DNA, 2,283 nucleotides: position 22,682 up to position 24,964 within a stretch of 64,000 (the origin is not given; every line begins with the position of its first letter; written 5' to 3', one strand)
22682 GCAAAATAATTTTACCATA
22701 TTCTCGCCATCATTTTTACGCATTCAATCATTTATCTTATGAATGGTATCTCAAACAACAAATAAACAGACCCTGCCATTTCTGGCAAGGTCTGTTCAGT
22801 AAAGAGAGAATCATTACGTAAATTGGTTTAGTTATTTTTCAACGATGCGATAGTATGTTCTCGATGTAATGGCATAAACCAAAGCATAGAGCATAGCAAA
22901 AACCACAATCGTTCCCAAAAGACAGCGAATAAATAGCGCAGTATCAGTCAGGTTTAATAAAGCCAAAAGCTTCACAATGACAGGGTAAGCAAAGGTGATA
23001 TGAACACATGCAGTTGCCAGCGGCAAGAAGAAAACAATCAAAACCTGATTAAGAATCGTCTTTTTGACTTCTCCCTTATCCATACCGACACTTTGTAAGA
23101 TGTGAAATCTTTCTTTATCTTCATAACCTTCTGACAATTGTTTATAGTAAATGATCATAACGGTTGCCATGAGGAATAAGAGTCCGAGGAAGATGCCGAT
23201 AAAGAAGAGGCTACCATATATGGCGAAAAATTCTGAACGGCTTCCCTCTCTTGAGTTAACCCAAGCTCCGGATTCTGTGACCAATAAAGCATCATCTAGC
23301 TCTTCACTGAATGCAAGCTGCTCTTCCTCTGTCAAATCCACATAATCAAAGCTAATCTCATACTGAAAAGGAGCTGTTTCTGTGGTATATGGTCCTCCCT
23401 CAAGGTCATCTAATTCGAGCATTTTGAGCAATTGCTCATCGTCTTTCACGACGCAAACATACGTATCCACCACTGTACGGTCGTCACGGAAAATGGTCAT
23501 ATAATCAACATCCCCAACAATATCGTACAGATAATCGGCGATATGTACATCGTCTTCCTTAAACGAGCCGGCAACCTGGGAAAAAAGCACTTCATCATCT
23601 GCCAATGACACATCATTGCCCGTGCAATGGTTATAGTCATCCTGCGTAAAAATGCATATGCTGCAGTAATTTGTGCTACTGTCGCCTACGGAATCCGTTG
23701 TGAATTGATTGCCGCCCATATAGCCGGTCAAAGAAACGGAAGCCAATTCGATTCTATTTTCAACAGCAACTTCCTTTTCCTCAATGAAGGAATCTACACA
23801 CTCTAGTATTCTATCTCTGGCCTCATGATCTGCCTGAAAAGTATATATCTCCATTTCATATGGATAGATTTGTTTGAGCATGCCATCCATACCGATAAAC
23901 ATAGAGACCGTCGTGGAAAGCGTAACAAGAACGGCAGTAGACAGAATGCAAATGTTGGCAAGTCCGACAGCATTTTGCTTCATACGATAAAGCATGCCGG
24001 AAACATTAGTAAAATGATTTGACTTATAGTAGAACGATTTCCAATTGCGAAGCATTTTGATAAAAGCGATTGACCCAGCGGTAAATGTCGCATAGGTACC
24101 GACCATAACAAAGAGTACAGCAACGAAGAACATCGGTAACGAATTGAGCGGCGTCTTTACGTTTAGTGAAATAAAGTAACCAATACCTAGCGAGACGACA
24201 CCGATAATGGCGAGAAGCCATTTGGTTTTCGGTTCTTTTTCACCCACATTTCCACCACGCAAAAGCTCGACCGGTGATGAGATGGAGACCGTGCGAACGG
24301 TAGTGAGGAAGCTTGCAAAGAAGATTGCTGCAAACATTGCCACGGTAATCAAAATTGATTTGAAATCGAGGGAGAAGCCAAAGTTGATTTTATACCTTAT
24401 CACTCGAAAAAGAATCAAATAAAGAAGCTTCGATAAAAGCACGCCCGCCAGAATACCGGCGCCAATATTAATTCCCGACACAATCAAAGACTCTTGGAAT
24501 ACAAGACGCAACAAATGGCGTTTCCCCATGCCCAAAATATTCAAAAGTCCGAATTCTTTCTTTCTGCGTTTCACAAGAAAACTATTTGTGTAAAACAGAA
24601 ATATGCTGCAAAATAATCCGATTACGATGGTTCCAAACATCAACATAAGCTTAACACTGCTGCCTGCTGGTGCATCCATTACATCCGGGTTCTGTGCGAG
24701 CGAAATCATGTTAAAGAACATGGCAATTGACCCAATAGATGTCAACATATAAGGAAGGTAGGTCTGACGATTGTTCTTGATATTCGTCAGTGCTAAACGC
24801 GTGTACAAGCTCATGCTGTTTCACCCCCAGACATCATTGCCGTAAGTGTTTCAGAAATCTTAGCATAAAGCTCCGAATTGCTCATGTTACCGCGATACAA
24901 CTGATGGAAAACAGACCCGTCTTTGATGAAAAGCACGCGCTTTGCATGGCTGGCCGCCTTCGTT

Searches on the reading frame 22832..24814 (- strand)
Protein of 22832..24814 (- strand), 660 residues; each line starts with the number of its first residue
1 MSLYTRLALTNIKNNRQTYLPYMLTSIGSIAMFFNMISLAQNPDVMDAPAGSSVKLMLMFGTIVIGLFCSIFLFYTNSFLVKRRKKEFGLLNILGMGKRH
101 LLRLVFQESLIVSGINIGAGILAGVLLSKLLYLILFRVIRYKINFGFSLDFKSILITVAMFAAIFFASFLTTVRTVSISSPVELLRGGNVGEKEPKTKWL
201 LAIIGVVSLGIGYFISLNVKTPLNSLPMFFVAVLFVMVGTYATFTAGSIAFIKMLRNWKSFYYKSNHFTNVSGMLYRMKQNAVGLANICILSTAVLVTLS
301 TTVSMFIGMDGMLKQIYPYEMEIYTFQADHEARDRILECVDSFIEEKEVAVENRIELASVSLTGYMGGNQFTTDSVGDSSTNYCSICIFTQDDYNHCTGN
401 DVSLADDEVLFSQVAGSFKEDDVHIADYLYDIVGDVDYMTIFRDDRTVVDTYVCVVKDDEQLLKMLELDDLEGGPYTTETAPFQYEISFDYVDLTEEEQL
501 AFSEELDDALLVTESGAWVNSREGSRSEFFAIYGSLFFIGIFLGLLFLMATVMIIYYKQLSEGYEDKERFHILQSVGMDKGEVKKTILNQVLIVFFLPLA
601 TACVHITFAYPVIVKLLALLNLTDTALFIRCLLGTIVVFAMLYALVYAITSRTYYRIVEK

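Call 5: search_protein_families(library=pfam, proteins=[window:22832-24814:-])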
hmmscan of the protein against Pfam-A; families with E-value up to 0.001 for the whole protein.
window:22832-24814:- (660 aa): 1 family
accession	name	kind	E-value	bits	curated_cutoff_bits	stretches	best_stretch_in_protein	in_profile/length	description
PF02687.27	FtsX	-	1.8e-18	67.2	25.5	2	61-177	3-116/120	FtsX-like permease C-terminal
